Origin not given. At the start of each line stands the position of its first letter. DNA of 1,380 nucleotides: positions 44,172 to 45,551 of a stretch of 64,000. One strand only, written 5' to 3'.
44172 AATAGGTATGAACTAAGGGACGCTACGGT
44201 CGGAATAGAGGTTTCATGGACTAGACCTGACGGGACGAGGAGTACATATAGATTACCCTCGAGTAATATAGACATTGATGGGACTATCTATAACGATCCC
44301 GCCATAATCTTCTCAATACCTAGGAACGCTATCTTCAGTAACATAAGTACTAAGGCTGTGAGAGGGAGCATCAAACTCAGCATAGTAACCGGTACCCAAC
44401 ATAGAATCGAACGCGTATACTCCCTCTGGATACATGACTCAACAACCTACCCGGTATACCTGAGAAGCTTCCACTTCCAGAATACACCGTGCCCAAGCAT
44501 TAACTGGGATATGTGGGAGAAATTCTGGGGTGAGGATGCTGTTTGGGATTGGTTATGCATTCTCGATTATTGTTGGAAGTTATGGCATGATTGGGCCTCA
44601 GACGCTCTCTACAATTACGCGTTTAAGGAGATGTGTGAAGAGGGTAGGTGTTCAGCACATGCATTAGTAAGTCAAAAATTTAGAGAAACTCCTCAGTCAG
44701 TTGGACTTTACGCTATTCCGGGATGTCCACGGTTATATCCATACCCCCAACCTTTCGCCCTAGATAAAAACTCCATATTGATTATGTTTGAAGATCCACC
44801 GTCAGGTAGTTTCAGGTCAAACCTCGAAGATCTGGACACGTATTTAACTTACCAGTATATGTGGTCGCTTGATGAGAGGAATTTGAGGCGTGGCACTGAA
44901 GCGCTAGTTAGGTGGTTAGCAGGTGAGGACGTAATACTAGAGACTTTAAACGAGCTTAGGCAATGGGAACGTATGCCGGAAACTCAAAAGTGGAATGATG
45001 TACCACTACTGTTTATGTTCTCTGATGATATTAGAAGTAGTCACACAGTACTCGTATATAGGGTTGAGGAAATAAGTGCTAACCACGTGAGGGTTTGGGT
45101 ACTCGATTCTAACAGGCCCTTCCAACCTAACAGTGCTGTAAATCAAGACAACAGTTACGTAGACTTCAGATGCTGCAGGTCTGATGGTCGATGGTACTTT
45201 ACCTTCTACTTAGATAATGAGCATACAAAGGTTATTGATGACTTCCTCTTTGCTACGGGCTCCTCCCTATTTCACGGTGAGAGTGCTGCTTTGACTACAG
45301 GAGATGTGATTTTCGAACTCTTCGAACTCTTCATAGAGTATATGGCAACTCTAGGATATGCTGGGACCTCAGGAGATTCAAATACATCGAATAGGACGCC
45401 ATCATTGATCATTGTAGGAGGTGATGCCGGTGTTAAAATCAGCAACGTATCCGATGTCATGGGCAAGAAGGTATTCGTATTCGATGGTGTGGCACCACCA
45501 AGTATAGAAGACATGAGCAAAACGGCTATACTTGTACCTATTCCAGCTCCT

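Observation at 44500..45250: Putative papain-fold (C39-like) Cys-His-Asp core buried in the 1349-aa surface protein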

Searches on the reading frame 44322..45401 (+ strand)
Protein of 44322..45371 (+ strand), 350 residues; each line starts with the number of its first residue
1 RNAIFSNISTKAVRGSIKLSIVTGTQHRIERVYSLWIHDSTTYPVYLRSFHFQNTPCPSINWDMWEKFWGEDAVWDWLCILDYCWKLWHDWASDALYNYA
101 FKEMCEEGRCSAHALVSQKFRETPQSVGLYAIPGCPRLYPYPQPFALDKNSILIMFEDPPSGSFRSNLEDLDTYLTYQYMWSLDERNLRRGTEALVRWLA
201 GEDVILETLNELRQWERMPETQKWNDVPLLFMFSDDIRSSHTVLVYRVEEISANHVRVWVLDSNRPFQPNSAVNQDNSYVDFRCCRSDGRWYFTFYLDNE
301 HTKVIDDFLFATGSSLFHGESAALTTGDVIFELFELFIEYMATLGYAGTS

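Call 4: search_protein_families(library=pfam, proteins=[window:44322-45371:+], max_evalue=10)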
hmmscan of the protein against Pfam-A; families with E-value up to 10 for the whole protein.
window:44322-45371:+ (350 aa): 0 families

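Call 5: search_protein_families(library=ncbifam, proteins=[window:44322-45371:+], max_evalue=10)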
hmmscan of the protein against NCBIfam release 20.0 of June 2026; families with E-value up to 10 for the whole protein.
window:44322-45371:+ (350 aa): 0 families

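Call 6: search_solved_structures(query=window:44322-45371:+, max_evalue=10, show_alignments=3)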
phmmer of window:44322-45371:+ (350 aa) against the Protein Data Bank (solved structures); distinct sequences matched with E-value up to 10: 0.

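Call 7: find_homologous_proteins(query=window:44409-45401:+, max_evalue=0.001)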
Query window:44409-45401:+ (331 aa): 2 proteins with E <= 0.001 among 430 candidates.
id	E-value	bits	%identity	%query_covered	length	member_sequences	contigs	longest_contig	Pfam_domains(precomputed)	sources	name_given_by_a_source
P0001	1.6e-78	282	53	78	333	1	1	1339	-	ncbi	-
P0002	6.7e-57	211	59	49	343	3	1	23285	-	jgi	-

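Call 14: search_protein_representatives(protein=window:44409-45401:+)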
Query: 331 residues. Proteins with E-value up to 0.001 (for the whole library): 10; up to 1e-10: 8; up to 1e-30: 8. The best 10 are listed.
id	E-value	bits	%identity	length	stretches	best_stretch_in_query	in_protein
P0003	9.6e-202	685.9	90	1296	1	1-331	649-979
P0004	4.3e-103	361.4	55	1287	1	7-323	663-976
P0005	9.1e-94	330.8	54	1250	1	1-323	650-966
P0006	1.5e-87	310.3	51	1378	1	6-325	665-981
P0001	5.1e-79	282.2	55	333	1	57-316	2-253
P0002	2.1e-57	211.1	61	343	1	1-162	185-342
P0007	1.4e-50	188.7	50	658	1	141-325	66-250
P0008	1.1e-35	139.7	56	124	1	216-328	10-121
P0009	9.6e-06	41.2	23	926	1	2-251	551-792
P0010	3.5e-04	36.1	37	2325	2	210-243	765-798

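Call 16: search_protein_families(library=pfam, proteins=[P0003, P0004, P0005, P0006, P0007, P0009, P0010], max_evalue=0.1)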
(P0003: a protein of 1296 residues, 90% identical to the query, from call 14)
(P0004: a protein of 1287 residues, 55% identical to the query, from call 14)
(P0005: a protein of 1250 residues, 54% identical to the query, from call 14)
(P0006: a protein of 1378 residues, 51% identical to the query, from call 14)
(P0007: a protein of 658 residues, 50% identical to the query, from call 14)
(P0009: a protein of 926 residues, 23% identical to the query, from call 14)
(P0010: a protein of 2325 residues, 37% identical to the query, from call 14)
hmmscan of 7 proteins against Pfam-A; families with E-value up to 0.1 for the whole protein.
P0003 (1296 aa): 1 family
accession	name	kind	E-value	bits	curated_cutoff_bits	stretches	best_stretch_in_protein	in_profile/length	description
PF07705.17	CARDB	-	8.4e-12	45.6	22.7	1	185-266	24-99/101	CARDB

P0004 (1287 aa): 1 family
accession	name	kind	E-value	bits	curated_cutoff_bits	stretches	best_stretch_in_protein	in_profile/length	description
PF07705.17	CARDB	-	0.0019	18.8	22.7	1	201-284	21-98/101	CARDB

P0005 (1250 aa): 4 families
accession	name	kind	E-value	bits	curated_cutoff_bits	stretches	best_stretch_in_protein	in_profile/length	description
PF07705.17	CARDB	-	5e-09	36.7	22.7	1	197-280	23-99/101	CARDB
PF14563.12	DUF4444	-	0.017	15.2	31.6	0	44-56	13-25/42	Domain of unknown function (DUF4444)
PF24353.1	DUF7513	-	0.028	14.7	27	1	227-246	10-29/81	Domain of unknown function (DUF7513)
PF00041.27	fn3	-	0.043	14.5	25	0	580-597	15-34/84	Fibronectin type III domain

P0006 (1378 aa): 3 families
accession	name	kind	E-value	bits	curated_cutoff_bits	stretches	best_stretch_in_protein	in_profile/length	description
PF07705.17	CARDB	-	3.3e-11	43.7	22.7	1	205-294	13-96/101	CARDB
PF18911.6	PKD_4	-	0.0017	18.8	27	1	1235-1291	17-72/85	PKD domain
PF17053.10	GEP5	-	0.02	15.3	36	1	380-438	153-207/221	Genetic interactor of prohibitin 5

P0007 (658 aa): 3 families
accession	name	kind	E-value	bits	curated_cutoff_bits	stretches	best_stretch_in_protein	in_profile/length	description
PF18911.6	PKD_4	-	0.0015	18.9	27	1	505-560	18-72/85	PKD domain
PF19268.4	CIS_TMP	-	0.019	14.7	27.8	1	576-643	241-311/463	Contractile injection system tape measure protein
PF20185.3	DUF6548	-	0.046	14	27.3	1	590-654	95-161/164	Family of unknown function (DUF6548)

P0009 (926 aa): 4 families
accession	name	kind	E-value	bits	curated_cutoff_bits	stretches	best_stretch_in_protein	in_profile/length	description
PF07676.18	PD40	-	1.5e-21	76.2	20.9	3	59-94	2-38/38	WD40-like Beta Propeller Repeat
PF00930.27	DPPIV_N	-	3.1e-05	23.3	22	2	4-67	26-84/354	Dipeptidyl peptidase IV (DPP IV) N-terminal region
PF05345.18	He_PIG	-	5.6e-05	23.9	24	1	265-349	5-95/96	Putative Ig domain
PF14583.12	Pectate_lyase22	-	0.0087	15.3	30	1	68-98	353-383/386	Oligogalacturonate lyase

P0010 (2325 aa): 0 families

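Call 22: search_solved_structures(query=A2, max_evalue=10, show_alignments=3)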
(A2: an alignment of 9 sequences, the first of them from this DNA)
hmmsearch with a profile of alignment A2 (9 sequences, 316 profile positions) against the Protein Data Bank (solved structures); distinct sequences matched with E-value up to 10: 0.

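Call 23: find_homologous_proteins(query=A2, max_evalue=0.001)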
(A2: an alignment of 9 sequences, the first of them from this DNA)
Query A2 (9 sequences) (320 aa, profile of the alignment): 2 proteins with E <= 0.001 among 2558 candidates.
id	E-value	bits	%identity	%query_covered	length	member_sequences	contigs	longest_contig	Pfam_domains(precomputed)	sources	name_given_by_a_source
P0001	2.8e-115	403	53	81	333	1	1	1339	-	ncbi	-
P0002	4.7e-49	185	59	48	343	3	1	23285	-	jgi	-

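Call 25: find_encoding_contigs(protein=P0002, flank=10000, max_places=3)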
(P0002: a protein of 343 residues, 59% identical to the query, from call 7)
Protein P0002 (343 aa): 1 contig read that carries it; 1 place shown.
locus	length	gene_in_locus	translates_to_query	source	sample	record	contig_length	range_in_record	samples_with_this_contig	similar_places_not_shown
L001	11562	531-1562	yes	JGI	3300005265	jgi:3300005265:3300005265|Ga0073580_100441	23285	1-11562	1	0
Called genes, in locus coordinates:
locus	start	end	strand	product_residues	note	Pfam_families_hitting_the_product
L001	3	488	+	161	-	?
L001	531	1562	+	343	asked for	-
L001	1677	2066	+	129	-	-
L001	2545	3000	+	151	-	-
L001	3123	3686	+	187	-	PF01022:HTH_5 (faint), PF12802:MarR_2 (weak), PF24034:DUF7343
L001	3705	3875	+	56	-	-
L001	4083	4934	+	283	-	-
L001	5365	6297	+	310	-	PF00005:ABC_tran, PF13304:AAA_21, PF13732:DrrA1-3_C (weak)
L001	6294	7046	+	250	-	PF01061:ABC2_membrane, PF12698:ABC2_membrane_3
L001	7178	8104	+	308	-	-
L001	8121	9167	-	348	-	-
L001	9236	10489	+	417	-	PF00291:PALP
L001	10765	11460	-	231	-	PF01135:PCMT, PF08704:GCD14, PF13649:Methyltransf_25 (weak), PF13847:Methyltransf_31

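Call 27: find_related_loci(query=window:44409-45401:+, collection=genome_contigs, flank=6000)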
Query window:44409-45401:+ (331 aa) in genome_contigs; peptide patterns used: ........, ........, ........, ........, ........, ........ (x = any residue, [..] = any of these).
9 stretches matched a pattern; 2 encode a relative of the query (tblastn E <= 1e-3); 2 distinct loci.
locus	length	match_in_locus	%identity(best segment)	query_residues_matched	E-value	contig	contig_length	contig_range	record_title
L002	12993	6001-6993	97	1-331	0e+0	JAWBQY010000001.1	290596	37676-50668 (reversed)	MAG: Sulfolobales archaeon isolate JZ-1_201705_bins_57 JZ-1_201705_bins_57_scaffold_1, whole genome shotgun sequence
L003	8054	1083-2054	57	1-328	3e-127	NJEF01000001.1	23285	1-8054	MAG: Desulfurococcales archaeon ex4484_204 ex4484_204_scaffold_440_length_23285__count_2483, whole genome shotgun sequen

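Call 31: predict_structure(alignment_id=A1)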
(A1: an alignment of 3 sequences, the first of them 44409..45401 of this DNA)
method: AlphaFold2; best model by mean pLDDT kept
length: 331 residues; sequences in the alignment: 3
mean_pLDDT: 40.1   pTM: 0.37
mean pLDDT of the five models: 40.1, 34.5, 34.0, 33.2, 32.4
residues with pLDDT >= 90: 0; 70-90: 32; 50-70: 63; < 50: 236
segments of 3 or more residues with pLDDT < 50: 1-173, 205-210, 234-245, 284-287, 292-331
pLDDT, mean of each block of 10 residues (from residue 1): 27 26 25 29 28 26 32 32 25 25 23 24 23 27 29 29 27 55 74 59 49 66 80 46 52 67 64 55 50 36 40 41 33 41
secondary structure, 60 per line:
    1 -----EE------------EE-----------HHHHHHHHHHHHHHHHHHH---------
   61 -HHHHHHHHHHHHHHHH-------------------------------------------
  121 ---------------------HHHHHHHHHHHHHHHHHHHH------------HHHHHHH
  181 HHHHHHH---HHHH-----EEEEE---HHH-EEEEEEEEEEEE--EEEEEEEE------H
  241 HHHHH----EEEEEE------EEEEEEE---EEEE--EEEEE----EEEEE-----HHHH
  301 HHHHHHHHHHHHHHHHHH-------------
elements in order: H33-51 H62-77 H142-161 H174-187 H191-194 E200-204 E212-223 E226-233 H240-245 E250-255 E262-268 E272-275 E278-282 E287-291 H297-318

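Call 32: search_protein_families(library=pfam, alignment_id=A2, max_evalue=10)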
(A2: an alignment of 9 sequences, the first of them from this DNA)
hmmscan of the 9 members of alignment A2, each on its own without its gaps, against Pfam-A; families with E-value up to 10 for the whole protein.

A. member 1, seq(320 aa): 0 families

B. families by the number of members that match (of 9 scanned): 3 families
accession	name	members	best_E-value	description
PF02724.19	CDC45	2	0.031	CDC45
PF23261.1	zf-CCCH_11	1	0.094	UNK-like, CCCH zinc finger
PF21066.3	Reovirus_L2_MT2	1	0.18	Reovirus core-spike protein lambda-2 (L2), methyltransferase-2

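Call 33: list_cluster_members(proteins=[P0003, P0004, P0005, P0006, P0009, P0010, P0001])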
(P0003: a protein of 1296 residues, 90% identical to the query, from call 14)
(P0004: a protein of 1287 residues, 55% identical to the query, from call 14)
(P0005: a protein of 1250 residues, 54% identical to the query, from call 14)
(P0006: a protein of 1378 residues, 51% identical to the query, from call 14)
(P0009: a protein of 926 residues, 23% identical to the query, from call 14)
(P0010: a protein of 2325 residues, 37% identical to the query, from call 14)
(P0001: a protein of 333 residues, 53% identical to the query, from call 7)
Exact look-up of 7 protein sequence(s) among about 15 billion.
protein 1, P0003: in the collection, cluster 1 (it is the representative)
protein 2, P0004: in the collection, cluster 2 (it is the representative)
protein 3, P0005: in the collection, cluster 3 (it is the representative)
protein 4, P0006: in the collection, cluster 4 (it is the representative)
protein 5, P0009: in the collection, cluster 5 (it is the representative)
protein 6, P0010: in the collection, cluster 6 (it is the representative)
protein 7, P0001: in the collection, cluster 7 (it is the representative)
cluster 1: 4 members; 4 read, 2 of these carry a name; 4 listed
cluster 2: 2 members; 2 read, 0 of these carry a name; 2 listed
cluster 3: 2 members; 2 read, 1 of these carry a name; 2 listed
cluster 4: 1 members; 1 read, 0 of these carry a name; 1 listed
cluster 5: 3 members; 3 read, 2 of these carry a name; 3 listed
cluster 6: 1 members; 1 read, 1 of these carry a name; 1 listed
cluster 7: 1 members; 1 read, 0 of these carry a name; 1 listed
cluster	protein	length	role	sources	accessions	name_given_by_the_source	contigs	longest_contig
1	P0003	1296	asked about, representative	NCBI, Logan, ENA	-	-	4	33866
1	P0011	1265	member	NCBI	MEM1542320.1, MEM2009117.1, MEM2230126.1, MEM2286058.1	MAG: CARDB domain-containing protein [Ignisphaera sp.]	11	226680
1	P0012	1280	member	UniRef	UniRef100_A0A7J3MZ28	CARDB domain-containing protein n=1 Tax=Ignisphaera aggregans TaxID=334771 ...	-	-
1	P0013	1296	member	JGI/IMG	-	-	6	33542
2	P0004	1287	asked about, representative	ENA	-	-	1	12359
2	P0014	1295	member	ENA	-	-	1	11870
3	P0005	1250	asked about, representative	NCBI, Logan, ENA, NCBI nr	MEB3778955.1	MAG: hypothetical protein GSR85_01795 [Desulfurococcales archaeon] | hypothetical protein [Desulfurococcales archaeon]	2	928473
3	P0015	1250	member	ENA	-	-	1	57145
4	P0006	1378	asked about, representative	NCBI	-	-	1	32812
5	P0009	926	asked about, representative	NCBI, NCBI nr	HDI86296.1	MAG TPA: hypothetical protein ENF83_02680, partial [Candidatus Korarchaeota archaeon] | hypothetical protein [Candidatus Korarchaeota archaeon]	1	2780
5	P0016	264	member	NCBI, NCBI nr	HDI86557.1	MAG TPA: hypothetical protein ENF83_04045, partial [Candidatus Korarchaeota archaeon] | hypothetical protein [Candidatus Korarchaeota archaeon]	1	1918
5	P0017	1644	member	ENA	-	-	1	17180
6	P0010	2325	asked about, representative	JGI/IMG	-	hypothetical protein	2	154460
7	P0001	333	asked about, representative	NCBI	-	-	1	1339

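Call 43: fold_search(model_id=the predicted structure, library=pdb)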
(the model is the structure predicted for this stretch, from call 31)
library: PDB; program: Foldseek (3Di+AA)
matches with E <= 10: 572; with E <= 0.001: 0
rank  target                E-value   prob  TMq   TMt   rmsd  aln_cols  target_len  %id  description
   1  6o38_M                2.3e-02  0.69  0.13  0.29  10.6       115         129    6  Structure of a chaperone-substrate complex (released 2019-07-24)
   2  6o38_K                3.5e-02  0.60  0.13  0.30  10.7       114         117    6  Structure of a chaperone-substrate complex (released 2019-07-24)
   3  6o38_H                5.1e-02  0.75  0.13  0.30   8.4        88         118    8  Structure of a chaperone-substrate complex (released 2019-07-24)
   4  6o38_L                5.1e-02  0.54  0.13  0.27  10.8       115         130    7  Structure of a chaperone-substrate complex (released 2019-07-24)
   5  6o38_N                6.8e-02  0.66  0.13  0.28   8.7        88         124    9  Structure of a chaperone-substrate complex (released 2019-07-24)
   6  6o38_G                1.0e-01  0.38  0.13  0.28  10.6       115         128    7  Structure of a chaperone-substrate complex (released 2019-07-24)
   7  4r3o_J                1.9e-01  0.77  0.16  0.24  12.0       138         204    6  Human Constitutive 20S Proteasome (released 2015-01-28)
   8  2hq7_B                2.2e-01  0.18  0.13  0.22  11.2       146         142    4  Crystal structure of Protein related to general stress protein 26(GS26) of B.subtilis (pyridoxinephosphate oxidase fam (released 2006-08-15)
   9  4f07_A                2.2e-01  0.14  0.13  0.22  10.7       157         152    9  Structure of the Styrene Monooxygenase Flavin Reductase (SMOB) from Pseudomonas putida S12 (released 2013-05-08)
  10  9rm0_J                2.3e-01  0.60  0.15  0.24  12.3       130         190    8  13S+Beta5+Beta6 proteasome precursor complex (released 2026-03-18)
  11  8rvo_X                2.5e-01  0.51  0.15  0.25  16.3       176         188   10  Proteasomal late precursor complex from pre1-1, state 1 (released 2024-09-11)
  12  8ysx_U                2.6e-01  0.69  0.16  0.24  11.4       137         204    6  canine immunoproteasome 20S subunit in complex with compound 2 (released 2024-07-31)
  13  2htd_B                2.9e-01  0.14  0.10  0.20  11.6        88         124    8  CRYSTAL STRUCTURE OF A PUTATIVE PYRIDOXAMINE 5'-PHOSPHATE OXIDASE (LDB0262) FROM LACTOBACILLUS DELBRUECKII SUBSP. AT 1 (released 2006-08-15)
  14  5esc_A                2.9e-01  0.13  0.11  0.24  14.1       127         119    9  Crystal structure of Group A Streptococcus HupZ (released 2016-05-25)
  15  1wlk_A                2.9e-01  0.10  0.11  0.22  13.1       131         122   13  L122E mutant of FMN-binding protein from Desulfovibrio vulgaris (Miyazaki F) (released 2005-07-19)
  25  2avw_B                3.9e-01  0.41  0.19  0.21   6.7       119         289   16  Crystal structure of monoclinic form of streptococcus Mac-1 (released 2006-02-28)
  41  2avw_A                5.1e-01  0.33  0.18  0.21   6.7       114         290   13  Crystal structure of monoclinic form of streptococcus Mac-1 (released 2006-02-28)
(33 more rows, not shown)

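Call 45: find_homologous_proteins(query=A4, max_evalue=10)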
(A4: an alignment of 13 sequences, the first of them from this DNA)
Query A4 (13 sequences) (320 aa, profile of the alignment): 2 proteins with E <= 10 among 3644 candidates.
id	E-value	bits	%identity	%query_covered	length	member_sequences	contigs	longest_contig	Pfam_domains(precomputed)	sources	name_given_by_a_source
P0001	1.3e-101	358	53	81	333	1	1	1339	-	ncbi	-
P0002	5.8e-41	159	59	48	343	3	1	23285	-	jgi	-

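Call 46: search_solved_structures(query=A4, max_evalue=10, show_alignments=5)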
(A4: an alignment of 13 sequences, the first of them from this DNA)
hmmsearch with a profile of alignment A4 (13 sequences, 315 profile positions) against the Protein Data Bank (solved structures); distinct sequences matched with E-value up to 10: 2.
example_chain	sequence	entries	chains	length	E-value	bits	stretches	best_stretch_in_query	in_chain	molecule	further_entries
3bx3_A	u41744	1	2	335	2.2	10.7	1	216-259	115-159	Protein PUF4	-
3bwt_A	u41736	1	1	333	2.2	10.7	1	216-259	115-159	Protein PUF4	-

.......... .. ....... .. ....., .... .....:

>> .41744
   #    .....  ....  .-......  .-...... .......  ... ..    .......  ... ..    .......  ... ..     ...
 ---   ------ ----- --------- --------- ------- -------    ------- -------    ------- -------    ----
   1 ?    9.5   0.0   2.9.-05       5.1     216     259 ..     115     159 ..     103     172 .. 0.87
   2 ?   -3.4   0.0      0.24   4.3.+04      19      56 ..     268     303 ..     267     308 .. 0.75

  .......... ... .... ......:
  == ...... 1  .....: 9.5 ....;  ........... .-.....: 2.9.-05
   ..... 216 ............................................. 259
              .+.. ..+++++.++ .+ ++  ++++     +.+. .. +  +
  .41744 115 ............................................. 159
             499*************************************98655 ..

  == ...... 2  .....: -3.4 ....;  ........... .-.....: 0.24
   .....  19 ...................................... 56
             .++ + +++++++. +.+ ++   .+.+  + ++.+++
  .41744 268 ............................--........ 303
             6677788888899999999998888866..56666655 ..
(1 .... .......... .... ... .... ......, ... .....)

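Call 47: search_protein_families(library=ncbifam, alignment_id=A4, max_evalue=10)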
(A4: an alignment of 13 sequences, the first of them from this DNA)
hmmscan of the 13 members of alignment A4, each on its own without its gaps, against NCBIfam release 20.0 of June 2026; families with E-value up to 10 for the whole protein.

A. member 1, seq(320 aa): 0 families

B. families by the number of members that match (of 13 scanned): 0 families

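Call 78: search_solved_structures(query=A7, max_evalue=10, show_alignments=5)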
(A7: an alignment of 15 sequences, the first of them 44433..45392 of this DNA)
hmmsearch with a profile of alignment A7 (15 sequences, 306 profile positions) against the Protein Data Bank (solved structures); distinct sequences matched with E-value up to 10: 1.
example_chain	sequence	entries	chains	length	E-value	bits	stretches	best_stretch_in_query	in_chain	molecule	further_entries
30dr_1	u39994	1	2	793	0.65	12.4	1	27-80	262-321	Rab11 family-interacting protein 3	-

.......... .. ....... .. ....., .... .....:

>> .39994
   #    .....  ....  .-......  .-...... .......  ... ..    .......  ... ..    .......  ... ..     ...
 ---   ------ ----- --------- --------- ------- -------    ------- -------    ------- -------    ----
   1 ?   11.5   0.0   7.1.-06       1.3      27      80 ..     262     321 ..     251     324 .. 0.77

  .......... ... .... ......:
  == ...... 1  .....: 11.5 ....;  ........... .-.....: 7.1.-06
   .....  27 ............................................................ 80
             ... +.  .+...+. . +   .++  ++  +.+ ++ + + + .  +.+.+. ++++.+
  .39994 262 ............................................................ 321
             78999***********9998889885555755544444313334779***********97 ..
